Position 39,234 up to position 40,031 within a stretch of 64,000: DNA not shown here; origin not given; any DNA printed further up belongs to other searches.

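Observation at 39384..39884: Stand-alone EndA paralog lacking catalytic His and Lys, a candidate structural subunit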

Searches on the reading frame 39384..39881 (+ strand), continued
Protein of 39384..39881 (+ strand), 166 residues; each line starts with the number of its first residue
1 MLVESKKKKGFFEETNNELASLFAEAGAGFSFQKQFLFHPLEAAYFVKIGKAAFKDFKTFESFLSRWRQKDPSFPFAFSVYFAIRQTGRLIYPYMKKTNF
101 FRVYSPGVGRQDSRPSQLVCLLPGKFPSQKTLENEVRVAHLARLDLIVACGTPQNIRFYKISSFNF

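Call 53: find_homologous_proteins(query=A3, max_evalue=0.000001)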
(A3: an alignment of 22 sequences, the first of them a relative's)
Query A3 (22 sequences) (166 aa, profile of the alignment): 53 proteins with E <= 0.000001 among 5088 candidates.
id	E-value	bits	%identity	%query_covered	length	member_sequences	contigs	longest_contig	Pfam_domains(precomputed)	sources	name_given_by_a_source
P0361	5.1e-50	187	36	89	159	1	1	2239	PF01974.24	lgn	-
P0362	5.9e-50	187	34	87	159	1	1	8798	PF01974.24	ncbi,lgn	-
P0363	5.2e-49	184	38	87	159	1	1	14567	PF12928.13,PF01974.24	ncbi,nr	ncbi:tRNA-splicing endonuclease [uncultured archaeon]|nr:tRNA-splicing endonuclease [uncultured arch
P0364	2.3e-48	182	36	89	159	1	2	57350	PF01974.24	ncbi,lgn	ncbi:MAG: hypothetical protein AB1391_01205 [Candidatus Micrarchaeota archaeon]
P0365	3.7e-48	181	35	90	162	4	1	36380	PF12928.13,PF01974.24,PF02778.20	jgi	-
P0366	5.9e-48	181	34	93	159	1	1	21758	PF12928.13,PF01974.24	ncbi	-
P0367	6.3e-48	180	34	87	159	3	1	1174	PF01974.24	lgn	-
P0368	1.6e-47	179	38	81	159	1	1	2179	PF01974.24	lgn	-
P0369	2.1e-47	179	35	90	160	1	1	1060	PF12928.13,PF01974.24,PF02778.20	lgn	-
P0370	2.8e-47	178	38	87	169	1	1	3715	PF01974.24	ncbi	-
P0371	2.8e-47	178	37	96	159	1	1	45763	PF01974.24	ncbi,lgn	-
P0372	8.1e-47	177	35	90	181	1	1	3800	PF01974.24,PF02778.20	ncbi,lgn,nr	ncbi:MAG: hypothetical protein PHS02_04050 [Candidatus ainarchaeum sp.]|nr:hypothetical protein [Can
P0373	1.3e-46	176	38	87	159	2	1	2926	PF12928.13,PF01974.24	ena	-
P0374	2.1e-46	176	33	80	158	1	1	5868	PF01974.24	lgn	-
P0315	6.6e-46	174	32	81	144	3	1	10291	PF01974.24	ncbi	-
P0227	1.2e-45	173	25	96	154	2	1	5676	PF01974.24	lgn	-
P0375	1.3e-45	173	37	90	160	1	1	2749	PF01974.24,PF02778.20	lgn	-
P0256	5.2e-45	171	36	81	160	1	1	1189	PF01974.24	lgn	-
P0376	4.7e-44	168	33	90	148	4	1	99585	PF01974.24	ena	-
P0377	5.7e-44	168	37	90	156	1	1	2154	PF01974.24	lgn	-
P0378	7.3e-43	164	31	83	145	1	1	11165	PF01974.24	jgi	jgi:tRNA splicing endonuclease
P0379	1.0e-42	164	39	91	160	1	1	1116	PF01974.24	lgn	-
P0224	5.8e-42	161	100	100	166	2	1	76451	PF01974.24,PF02778.20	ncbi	ncbi:MAG: hypothetical protein QXH27_00895 [Candidatus Micrarchaeia archaeon]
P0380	9.4e-42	160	34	54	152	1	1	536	PF01974.24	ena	-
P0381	9.8e-42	160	31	73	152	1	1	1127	PF01974.24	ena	-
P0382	9.8e-42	160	30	81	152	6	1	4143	PF01974.24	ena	-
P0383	1.1e-41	160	29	81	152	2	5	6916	PF01974.24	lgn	-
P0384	3.8e-41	158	34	81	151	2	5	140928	PF01974.24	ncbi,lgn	ncbi:MAG: hypothetical protein QXF35_02695 [Candidatus Bilamarchaeaceae archaeon]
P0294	7.1e-41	158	30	54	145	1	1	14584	PF01974.24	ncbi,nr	ncbi:hypothetical protein JXB01_03985 [Candidatus Micrarchaeota archaeon]|nr:hypothetical protein [C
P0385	9.1e-41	157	32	83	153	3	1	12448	PF01974.24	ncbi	-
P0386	2.2e-40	156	32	81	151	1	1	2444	PF01974.24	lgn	-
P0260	2.4e-40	156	26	81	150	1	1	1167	PF01974.24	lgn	-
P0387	7.9e-40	154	32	82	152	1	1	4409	PF01974.24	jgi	-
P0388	1.6e-39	153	73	100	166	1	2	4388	PF01974.24,PF02778.20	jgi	-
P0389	1.1e-38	150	35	83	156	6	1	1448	PF01974.24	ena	-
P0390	1.1e-38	150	31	86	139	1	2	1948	PF01974.24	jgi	jgi:tRNA splicing endonuclease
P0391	1.1e-38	150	80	100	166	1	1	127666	PF01974.24,PF02778.20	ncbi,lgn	ncbi:MAG: tRNA-intron lyase [Candidatus Micrarchaeia archaeon]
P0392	2.2e-37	146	33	54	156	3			PF01974.24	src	-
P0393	2.2e-37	146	30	73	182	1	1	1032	PF01974.24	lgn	-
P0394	4.2e-37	145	30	86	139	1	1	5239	PF01974.24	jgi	jgi:tRNA splicing endonuclease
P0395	3.1e-36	142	31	53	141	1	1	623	PF01974.24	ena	-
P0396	4.7e-36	142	32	73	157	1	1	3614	PF01974.24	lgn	-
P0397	5.8e-36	142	27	86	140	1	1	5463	PF01974.24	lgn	-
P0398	7.0e-36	141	30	96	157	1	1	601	PF01974.24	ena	-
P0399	1.3e-35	140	35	54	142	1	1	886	PF01974.24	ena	-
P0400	1.1e-34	137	36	45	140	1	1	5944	PF01974.24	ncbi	-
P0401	2.9e-30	123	28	80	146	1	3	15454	PF01974.24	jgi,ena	jgi:tRNA splicing endonuclease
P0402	1.0e-28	118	34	60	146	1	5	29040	PF01974.24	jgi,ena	jgi:tRNA splicing endonuclease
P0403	1.2e-28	118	28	57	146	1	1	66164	PF01974.24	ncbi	-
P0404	3.1e-24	103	30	96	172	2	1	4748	PF01974.24,PF02778.20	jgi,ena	-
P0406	4.2e-22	97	31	94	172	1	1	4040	PF01974.24,PF02778.20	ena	-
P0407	1.7e-10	59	28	90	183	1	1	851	PF01974.24,PF02778.20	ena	-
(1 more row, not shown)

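Call 54: find_encoding_contigs(protein=P0384, flank=10000, max_places=1)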
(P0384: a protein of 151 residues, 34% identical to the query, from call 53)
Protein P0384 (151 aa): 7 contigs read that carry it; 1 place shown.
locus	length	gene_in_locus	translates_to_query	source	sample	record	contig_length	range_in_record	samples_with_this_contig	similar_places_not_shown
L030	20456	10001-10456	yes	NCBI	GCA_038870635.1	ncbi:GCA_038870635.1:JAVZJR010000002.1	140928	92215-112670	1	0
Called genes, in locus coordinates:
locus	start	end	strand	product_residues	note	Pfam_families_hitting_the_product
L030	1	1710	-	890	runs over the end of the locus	PF00690:Cation_ATPase_N, PF00122:E1-E2_ATPase, PF00702:Hydrolase, PF13246:Cation_ATPase, PF00689:Cation_ATPase_C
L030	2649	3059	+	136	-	PF01894:YjbQ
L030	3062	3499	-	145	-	-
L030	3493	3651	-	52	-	-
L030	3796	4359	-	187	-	-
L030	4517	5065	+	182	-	-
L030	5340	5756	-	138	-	-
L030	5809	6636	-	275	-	PF01040:UbiA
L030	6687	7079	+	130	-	-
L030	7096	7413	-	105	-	PF00428:Ribosomal_60s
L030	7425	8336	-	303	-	PF00466:Ribosomal_L10, PF17777:RL10P_insert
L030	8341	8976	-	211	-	PF00687:Ribosomal_L1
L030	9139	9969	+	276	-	PF04402:SIMPL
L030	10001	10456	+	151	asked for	PF01974:tRNA_int_endo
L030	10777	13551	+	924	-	PF05124:S_layer_C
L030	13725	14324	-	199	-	PF00827:Ribosomal_L15e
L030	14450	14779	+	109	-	-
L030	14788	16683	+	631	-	PF01496:V_ATPase_I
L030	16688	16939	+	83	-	PF00137:ATP-synt_C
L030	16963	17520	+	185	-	PF01991:vATP-synt_E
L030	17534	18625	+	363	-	PF01992:vATP-synt_AC39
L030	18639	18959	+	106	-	PF01990:ATP-synt_F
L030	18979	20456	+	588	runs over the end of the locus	PF02874:ATP-synt_ab_N, PF16886:ATP-synt_ab_Xtn, PF00006:ATP-synt_ab, PF22919:ATP-synt_VA_C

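Call 55: find_encoding_contigs(protein=P0364, flank=10000, max_places=1)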
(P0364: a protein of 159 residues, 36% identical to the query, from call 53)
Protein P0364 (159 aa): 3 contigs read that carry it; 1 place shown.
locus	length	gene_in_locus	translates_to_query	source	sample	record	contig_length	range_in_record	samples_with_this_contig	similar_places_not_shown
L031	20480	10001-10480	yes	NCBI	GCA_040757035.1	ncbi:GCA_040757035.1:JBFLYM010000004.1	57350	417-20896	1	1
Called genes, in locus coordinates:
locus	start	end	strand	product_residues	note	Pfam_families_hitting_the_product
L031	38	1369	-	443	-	PF01637:ATPase_2 (faint), PF13173:AAA_14, PF13635:DUF4143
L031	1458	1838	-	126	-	PF01870:Hjc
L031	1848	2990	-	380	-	PF00288:GHMP_kinases_N, PF08544:GHMP_kinases_C (weak)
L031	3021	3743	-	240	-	-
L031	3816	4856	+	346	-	PF22700:MVD-like_N, PF00288:GHMP_kinases_N (weak), PF18376:MDD_C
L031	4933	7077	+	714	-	PF02359:CDC48_N, PF02933:CDC48_2, PF00004:AAA, PF05496:RuvB_N, PF07724:AAA_2 (weak), PF17862:AAA_lid_3, PF00004:AAA, PF17862:AAA_lid_3, +28 more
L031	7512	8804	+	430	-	PF13173:AAA_14, PF13635:DUF4143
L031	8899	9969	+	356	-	PF05621:TniB (weak), PF00931:NB-ARC (weak), PF01637:ATPase_2, PF13191:AAA_16, PF24883:NPHP3_N, PF00004:AAA, PF13401:AAA_22, PF22703:Cdc6_lid, +1 more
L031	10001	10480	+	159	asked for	PF01974:tRNA_int_endo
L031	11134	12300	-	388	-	-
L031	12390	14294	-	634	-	-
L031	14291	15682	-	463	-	PF01409:tRNA-synt_2d, PF17759:tRNA_synthFbeta (faint), PF00587:tRNA-synt_2b (weak)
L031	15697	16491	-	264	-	-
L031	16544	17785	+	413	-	-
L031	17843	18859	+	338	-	-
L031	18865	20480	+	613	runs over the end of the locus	-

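Call 57: search_solved_structures(query=A1, max_evalue=1e-8, show_alignments=5)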
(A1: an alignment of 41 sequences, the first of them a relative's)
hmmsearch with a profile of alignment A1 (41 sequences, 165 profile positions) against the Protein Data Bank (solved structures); distinct sequences matched with E-value up to 1e-8: 5.
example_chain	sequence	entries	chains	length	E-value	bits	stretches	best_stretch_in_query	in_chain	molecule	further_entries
1r0v_A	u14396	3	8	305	7.6e-16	61.7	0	21-152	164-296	tRNA-intron endonuclease | Putative tRNA-intron endonuclease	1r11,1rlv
2gjw_A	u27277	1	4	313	7.8e-16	61.7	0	21-152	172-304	tRNA-splicing endonuclease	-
3p1y_A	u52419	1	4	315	2.7e-15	60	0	29-152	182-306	tRNA-splicing endonuclease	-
5x89_A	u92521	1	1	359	9.3e-13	51.7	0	25-152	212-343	EndA-like protein,tRNA-splicing endonuclease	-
1a79_A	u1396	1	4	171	2.3e-09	40.7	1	21-159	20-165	TRNA ENDONUCLEASE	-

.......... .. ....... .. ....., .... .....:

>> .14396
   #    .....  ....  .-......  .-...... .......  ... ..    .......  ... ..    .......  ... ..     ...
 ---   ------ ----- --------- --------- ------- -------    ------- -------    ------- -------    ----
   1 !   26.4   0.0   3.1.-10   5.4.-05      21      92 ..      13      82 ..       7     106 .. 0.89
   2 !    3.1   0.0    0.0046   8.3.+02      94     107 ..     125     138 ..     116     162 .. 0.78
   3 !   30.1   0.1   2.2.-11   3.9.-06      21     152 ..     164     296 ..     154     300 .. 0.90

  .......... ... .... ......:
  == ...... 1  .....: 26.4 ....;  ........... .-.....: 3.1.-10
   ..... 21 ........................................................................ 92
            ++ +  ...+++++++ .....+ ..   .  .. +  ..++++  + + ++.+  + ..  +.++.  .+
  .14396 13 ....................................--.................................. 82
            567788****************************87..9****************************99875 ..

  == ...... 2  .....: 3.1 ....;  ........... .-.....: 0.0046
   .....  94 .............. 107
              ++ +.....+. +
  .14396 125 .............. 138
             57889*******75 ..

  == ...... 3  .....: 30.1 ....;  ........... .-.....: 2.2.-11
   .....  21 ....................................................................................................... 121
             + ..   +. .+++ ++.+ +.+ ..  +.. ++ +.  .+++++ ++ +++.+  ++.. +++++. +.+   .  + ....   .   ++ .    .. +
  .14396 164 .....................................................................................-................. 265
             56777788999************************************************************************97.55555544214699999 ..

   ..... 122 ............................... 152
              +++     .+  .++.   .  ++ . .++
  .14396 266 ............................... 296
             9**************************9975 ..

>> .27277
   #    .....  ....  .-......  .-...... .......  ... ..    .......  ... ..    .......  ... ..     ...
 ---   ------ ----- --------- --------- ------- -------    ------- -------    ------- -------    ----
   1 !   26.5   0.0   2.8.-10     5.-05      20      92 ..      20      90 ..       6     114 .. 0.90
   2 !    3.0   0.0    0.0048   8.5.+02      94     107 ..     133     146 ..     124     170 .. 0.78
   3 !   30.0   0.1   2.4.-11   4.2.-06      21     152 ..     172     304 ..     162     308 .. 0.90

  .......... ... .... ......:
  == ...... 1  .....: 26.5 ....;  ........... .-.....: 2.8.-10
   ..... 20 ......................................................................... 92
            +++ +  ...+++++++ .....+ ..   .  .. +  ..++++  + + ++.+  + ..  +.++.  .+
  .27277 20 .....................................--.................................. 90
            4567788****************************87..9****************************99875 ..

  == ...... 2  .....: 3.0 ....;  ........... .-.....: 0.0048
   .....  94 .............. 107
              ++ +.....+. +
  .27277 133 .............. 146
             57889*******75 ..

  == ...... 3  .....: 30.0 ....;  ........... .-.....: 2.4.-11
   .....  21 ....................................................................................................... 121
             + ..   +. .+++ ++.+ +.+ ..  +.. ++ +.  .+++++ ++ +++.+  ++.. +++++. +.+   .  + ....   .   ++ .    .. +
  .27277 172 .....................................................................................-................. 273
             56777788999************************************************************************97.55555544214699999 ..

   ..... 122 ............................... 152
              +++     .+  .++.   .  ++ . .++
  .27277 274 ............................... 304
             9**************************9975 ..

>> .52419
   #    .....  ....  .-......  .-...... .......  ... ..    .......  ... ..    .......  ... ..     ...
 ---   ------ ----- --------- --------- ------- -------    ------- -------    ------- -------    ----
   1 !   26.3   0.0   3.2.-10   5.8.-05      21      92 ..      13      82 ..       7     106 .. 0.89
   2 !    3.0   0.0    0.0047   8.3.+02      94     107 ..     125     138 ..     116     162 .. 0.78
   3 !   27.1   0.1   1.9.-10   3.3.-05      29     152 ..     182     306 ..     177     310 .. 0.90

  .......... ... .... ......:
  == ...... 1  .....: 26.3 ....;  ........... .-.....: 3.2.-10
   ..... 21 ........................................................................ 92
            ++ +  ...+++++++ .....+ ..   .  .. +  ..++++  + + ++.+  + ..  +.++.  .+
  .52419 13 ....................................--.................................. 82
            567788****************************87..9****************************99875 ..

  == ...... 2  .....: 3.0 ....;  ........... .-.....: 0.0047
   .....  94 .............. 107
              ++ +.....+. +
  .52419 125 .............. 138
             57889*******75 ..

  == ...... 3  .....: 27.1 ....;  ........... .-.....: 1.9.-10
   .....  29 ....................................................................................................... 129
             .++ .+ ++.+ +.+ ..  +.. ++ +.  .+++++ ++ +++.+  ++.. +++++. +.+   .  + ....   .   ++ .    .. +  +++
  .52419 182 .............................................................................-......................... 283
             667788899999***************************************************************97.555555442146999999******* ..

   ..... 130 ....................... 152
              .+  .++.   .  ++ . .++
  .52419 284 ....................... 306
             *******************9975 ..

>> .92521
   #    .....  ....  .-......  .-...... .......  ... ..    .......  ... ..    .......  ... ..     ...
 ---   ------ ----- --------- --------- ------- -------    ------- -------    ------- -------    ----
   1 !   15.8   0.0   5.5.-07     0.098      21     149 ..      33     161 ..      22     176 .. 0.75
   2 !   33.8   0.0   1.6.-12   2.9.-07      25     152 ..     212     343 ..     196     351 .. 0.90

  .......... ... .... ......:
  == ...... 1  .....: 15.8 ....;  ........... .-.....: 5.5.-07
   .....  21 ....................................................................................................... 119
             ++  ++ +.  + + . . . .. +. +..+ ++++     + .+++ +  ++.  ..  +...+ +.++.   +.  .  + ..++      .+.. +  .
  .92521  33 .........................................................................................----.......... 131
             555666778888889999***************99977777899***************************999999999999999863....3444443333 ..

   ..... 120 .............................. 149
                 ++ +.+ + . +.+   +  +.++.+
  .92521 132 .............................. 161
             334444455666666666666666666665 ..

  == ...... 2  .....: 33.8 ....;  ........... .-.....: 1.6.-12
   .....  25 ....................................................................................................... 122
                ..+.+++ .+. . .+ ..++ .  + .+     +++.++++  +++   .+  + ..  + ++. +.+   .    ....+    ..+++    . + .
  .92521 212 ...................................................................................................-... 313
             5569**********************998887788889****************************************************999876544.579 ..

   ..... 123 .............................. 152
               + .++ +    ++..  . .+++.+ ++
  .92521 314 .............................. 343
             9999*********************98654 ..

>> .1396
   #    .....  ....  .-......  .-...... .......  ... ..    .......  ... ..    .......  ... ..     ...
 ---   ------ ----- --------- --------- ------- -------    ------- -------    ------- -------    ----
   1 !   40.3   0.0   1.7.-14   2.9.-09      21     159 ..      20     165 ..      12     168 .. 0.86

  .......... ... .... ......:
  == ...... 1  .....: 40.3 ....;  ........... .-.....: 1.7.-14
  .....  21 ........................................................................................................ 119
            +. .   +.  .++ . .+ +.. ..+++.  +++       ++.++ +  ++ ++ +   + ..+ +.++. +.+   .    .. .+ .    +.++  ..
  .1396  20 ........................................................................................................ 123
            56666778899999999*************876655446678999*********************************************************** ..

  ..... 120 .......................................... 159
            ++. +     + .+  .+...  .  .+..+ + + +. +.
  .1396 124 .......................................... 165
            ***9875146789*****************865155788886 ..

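Call 72: list_cluster_members(proteins=[P0362, P0366, P0370, P0371, P0385, P0400, P0403, P0376, P0365, P0401])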
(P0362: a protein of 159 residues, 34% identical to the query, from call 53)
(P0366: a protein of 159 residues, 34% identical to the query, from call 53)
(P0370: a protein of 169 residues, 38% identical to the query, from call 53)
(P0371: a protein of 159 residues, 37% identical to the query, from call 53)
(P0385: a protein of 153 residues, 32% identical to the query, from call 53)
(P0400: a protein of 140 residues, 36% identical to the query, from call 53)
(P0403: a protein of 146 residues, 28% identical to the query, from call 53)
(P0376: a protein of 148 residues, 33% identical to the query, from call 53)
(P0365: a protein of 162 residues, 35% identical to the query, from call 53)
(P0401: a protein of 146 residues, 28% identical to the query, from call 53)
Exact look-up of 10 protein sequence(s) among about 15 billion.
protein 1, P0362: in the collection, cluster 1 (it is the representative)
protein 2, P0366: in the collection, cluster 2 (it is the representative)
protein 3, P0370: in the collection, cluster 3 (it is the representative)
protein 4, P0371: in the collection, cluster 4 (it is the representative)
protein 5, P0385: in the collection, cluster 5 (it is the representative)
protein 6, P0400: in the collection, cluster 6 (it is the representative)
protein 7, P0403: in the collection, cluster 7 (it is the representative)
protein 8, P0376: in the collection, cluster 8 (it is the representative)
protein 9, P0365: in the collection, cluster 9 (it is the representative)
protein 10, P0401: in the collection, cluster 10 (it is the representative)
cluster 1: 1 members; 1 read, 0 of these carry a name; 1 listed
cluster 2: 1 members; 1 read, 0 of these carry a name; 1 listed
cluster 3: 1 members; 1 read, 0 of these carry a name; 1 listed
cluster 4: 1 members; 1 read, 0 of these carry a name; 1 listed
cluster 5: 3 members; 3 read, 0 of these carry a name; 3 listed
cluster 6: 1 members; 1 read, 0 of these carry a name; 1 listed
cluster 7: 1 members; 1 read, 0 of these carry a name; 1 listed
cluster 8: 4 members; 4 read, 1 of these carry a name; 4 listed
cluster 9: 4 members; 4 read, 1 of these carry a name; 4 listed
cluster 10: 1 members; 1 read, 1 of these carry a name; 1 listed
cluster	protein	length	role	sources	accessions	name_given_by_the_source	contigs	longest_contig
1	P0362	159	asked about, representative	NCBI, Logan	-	-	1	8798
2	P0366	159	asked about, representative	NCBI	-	-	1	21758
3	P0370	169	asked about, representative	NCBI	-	-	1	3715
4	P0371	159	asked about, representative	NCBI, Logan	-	-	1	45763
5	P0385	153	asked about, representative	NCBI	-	-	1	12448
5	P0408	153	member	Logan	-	-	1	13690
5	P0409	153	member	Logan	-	-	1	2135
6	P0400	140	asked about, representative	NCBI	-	-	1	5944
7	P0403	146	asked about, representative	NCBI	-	-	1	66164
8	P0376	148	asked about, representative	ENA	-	-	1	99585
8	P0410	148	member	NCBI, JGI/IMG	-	tRNA-intron endonuclease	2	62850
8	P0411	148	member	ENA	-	-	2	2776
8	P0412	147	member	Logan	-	-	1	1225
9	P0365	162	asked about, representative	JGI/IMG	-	-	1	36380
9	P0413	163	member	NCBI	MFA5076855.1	MAG: hypothetical protein WC488_00295 [Candidatus Micrarchaeia archaeon]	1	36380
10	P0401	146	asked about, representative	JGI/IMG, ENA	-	tRNA splicing endonuclease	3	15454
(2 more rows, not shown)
